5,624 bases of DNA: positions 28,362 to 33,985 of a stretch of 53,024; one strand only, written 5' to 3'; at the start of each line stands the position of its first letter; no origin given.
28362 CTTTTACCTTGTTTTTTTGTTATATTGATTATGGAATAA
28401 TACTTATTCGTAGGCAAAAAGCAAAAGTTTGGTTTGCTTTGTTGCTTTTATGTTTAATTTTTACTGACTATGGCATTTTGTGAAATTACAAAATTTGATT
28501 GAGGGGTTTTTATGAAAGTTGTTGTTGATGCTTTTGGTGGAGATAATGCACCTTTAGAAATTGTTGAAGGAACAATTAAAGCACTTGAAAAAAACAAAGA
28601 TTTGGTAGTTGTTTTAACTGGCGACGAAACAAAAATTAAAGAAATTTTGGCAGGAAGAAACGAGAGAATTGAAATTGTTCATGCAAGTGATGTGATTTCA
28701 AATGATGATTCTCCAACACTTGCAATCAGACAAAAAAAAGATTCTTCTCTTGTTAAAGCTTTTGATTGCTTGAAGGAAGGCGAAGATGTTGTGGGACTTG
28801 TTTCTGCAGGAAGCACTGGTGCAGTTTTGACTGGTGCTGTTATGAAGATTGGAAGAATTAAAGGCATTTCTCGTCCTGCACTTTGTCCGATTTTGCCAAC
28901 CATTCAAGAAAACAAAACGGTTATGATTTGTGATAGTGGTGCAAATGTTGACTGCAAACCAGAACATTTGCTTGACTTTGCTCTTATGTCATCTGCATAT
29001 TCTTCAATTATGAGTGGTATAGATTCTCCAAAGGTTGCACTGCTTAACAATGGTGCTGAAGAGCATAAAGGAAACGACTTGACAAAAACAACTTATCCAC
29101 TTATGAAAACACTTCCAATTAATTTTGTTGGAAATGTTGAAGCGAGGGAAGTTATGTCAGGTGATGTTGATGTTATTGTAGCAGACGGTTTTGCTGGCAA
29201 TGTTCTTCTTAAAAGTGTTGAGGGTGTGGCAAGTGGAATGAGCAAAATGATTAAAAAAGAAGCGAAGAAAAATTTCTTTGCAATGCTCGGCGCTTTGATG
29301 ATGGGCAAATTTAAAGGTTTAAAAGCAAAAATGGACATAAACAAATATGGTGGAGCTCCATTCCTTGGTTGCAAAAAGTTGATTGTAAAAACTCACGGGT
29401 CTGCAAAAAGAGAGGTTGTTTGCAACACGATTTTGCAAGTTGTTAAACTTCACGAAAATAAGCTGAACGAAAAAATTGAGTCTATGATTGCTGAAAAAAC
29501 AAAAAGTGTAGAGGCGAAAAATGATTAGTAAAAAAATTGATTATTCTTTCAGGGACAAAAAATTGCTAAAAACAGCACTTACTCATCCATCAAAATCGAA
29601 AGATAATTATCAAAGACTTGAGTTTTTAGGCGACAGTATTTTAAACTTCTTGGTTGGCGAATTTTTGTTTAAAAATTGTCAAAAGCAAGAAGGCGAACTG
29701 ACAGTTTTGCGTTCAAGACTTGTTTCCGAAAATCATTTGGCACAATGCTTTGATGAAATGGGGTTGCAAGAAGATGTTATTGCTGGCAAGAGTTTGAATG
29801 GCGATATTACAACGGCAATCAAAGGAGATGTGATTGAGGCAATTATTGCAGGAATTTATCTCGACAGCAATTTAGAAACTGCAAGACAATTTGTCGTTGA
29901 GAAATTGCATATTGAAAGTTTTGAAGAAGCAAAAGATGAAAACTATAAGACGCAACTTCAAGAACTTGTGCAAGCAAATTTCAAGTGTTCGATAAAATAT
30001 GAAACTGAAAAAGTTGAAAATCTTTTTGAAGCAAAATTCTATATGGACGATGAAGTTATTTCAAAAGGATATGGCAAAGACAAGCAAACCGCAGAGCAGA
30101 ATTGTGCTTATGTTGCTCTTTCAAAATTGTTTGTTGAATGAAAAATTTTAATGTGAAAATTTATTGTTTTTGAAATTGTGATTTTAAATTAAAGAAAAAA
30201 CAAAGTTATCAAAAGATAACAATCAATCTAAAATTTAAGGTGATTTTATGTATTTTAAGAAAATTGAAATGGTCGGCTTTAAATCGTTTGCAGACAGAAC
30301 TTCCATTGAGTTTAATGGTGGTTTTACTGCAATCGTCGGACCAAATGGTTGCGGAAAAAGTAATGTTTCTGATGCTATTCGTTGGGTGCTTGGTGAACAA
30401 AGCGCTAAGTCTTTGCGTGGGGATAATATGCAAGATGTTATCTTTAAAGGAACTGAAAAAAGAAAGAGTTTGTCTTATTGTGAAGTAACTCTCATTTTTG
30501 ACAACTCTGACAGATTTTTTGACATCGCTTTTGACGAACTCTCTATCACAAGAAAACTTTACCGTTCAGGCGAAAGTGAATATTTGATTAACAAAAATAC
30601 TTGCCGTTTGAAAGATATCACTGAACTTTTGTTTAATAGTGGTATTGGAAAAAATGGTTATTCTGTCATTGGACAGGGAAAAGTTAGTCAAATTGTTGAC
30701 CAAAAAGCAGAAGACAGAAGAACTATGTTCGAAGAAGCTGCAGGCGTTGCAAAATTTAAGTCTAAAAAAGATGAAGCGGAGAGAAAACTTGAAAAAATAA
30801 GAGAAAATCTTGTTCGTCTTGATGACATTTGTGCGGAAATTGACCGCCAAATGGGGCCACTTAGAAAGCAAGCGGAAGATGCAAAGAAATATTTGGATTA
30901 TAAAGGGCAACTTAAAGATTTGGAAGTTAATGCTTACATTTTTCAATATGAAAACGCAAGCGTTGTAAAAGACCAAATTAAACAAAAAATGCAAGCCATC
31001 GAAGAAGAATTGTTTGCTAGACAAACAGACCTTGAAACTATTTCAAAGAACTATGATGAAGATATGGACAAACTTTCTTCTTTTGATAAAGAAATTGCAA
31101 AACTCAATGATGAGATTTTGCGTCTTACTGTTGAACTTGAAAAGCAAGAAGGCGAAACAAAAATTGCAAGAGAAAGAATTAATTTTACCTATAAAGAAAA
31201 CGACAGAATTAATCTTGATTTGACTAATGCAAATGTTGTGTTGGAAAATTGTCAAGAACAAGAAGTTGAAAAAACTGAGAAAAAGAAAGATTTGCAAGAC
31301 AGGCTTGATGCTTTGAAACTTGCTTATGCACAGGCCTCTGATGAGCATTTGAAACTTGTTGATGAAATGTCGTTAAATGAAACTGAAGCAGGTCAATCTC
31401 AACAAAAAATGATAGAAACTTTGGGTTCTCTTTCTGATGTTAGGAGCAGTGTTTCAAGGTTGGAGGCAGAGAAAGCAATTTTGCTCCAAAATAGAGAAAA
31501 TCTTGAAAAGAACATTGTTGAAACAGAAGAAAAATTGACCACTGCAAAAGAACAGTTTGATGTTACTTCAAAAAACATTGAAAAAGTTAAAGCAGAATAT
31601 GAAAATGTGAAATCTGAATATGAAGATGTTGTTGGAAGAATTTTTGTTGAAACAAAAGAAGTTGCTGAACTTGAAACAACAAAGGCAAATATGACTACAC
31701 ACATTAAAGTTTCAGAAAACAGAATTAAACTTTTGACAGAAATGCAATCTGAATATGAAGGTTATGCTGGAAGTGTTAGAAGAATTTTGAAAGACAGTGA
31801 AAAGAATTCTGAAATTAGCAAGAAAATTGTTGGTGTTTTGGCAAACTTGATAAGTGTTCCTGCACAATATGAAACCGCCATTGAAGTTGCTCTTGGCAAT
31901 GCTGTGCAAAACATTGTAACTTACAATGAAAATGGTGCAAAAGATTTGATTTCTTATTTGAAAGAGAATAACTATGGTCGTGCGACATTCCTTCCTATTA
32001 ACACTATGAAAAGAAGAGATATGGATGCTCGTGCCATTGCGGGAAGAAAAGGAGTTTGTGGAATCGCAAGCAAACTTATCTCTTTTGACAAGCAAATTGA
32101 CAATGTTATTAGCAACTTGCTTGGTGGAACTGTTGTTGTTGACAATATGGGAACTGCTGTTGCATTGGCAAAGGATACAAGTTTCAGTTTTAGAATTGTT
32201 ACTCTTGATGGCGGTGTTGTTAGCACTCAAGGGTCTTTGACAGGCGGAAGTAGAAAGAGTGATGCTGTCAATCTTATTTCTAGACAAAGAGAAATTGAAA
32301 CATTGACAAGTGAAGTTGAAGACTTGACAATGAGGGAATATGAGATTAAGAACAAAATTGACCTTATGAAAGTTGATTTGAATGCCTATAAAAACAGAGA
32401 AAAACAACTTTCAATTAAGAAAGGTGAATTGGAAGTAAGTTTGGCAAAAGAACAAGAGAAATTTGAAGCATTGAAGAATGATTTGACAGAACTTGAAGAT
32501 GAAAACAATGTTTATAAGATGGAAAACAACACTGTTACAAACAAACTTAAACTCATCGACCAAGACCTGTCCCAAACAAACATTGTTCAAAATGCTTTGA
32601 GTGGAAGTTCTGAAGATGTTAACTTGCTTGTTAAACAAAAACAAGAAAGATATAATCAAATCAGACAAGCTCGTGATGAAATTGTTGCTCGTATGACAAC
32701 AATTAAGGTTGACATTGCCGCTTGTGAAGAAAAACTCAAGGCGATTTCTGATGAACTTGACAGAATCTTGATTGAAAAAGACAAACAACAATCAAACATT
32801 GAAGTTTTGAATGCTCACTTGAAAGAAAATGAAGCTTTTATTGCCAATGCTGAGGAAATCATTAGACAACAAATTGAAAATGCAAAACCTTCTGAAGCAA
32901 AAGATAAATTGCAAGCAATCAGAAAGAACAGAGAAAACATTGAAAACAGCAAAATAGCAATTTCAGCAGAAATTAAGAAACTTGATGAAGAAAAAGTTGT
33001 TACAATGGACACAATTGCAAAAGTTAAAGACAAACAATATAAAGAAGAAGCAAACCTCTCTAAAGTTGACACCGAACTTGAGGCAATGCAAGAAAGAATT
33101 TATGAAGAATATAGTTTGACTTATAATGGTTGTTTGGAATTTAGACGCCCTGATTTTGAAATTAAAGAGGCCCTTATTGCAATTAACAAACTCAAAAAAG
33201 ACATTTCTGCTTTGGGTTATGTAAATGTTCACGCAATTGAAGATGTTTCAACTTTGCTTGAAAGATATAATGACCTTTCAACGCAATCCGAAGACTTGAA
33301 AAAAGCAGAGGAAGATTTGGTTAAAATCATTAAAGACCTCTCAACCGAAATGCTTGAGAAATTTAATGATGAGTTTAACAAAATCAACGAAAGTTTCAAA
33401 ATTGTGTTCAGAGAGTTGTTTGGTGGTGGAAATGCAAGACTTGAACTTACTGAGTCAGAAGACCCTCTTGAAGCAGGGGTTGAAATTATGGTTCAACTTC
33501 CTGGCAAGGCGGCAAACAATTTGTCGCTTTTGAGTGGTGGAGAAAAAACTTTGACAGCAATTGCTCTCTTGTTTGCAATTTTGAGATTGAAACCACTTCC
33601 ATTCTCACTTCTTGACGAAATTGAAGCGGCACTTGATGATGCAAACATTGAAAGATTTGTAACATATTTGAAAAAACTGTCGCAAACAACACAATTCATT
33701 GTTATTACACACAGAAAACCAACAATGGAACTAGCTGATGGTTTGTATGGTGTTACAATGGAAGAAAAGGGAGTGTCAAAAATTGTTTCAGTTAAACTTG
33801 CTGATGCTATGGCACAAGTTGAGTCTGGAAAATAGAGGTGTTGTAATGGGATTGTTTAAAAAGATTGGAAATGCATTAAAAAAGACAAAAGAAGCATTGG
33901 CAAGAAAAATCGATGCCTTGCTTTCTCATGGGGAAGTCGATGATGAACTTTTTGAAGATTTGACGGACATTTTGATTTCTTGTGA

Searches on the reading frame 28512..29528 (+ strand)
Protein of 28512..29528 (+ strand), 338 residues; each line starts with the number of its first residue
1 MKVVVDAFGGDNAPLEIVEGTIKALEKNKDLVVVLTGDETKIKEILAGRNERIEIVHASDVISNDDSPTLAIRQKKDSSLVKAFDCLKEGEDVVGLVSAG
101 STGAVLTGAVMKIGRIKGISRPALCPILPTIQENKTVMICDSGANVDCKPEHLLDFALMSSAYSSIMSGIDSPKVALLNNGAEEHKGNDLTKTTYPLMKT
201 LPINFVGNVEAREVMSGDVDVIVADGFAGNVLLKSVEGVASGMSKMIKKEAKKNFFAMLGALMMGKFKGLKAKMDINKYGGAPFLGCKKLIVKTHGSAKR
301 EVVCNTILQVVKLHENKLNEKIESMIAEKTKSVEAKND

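Call 21: search_protein_families(library=pfam, proteins=[window:28512-29528:+], max_evalue=0.001)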
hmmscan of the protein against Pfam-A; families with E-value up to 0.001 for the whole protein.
window:28512-29528:+ (338 aa): 1 family
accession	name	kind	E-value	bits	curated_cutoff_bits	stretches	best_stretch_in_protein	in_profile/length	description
PF02504.20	FA_synthesis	-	1.1e-99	334.1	29.1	1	1-319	1-322/324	Fatty acid synthesis protein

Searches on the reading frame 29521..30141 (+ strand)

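Call 21: search_protein_families(library=pfam, proteins=[window:29521-30141:+], max_evalue=0.001)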
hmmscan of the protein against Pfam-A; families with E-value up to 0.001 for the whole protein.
window:29521-30141:+ (206 aa): 3 families
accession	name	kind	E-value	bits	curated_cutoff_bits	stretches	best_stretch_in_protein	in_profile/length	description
PF14622.11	Ribonucleas_3_3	-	4e-26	92.1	35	1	12-129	1-124/128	Ribonuclease-III-like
PF00636.31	Ribonuclease_3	-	3.7e-19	69.8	27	1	31-116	1-101/102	Ribonuclease III domain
PF00035.32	dsrm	-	4.9e-08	33.9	23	1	142-203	1-66/66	Double-stranded RNA binding motif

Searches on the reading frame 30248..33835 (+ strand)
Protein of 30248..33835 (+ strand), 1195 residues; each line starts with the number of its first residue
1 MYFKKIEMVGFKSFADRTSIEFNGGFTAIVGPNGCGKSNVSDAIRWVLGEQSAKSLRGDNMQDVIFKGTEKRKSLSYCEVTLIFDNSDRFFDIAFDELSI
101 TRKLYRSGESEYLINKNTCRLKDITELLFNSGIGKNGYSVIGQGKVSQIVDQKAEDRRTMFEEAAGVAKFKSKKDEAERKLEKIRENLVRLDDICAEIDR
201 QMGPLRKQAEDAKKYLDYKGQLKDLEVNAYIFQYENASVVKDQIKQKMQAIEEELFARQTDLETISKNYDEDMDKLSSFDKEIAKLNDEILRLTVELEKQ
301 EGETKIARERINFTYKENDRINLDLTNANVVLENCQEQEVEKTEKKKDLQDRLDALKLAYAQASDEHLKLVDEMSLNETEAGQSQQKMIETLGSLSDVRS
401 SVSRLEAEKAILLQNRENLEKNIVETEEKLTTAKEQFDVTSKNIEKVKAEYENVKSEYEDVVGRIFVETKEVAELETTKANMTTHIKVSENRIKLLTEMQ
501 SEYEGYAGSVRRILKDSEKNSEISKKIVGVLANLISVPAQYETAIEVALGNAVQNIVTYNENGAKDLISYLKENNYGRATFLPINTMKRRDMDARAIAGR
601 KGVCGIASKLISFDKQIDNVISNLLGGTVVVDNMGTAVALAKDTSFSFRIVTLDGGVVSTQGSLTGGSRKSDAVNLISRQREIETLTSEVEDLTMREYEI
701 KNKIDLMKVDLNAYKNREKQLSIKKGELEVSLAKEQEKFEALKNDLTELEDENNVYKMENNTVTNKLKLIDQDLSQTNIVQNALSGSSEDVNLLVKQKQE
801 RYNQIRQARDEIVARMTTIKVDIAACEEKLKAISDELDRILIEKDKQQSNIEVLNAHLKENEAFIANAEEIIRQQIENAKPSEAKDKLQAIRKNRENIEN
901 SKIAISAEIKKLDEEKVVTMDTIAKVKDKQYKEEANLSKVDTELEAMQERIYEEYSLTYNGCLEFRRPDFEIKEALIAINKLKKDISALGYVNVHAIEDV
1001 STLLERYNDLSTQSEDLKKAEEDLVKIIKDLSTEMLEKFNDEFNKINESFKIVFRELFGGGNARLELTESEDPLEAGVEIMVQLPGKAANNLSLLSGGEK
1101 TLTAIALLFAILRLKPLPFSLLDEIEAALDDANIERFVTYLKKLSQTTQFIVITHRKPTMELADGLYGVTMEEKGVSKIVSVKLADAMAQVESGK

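Call 12: search_protein_families(library=phrogs, proteins=[window:30248-33835:+], max_evalue=0.001)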
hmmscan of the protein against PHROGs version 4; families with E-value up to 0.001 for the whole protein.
window:30248-33835:+ (1195 aa): 6 families
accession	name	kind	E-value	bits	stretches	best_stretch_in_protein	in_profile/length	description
phrog_5836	-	unknown function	1.3e-92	312.5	2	504-1188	395-1067/1071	-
phrog_77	-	DNA, RNA and nucleotide metabolism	4.3e-20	72.8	2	1-535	296-817/967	SbcC-like subunit of palindrome specific endonuclease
phrog_2392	-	moron, auxiliary metabolic gene and host takeover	3.4e-10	39.9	1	1093-1164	616-683/726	ABC transporter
phrog_4747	-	unknown function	2.5e-09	37.7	2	4-196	4-153/610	-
phrog_8323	-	unknown function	1.4e-07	31.4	1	1-69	49-116/623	-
phrog_1499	-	unknown function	1.6e-07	31.9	1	1-54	3-55/427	-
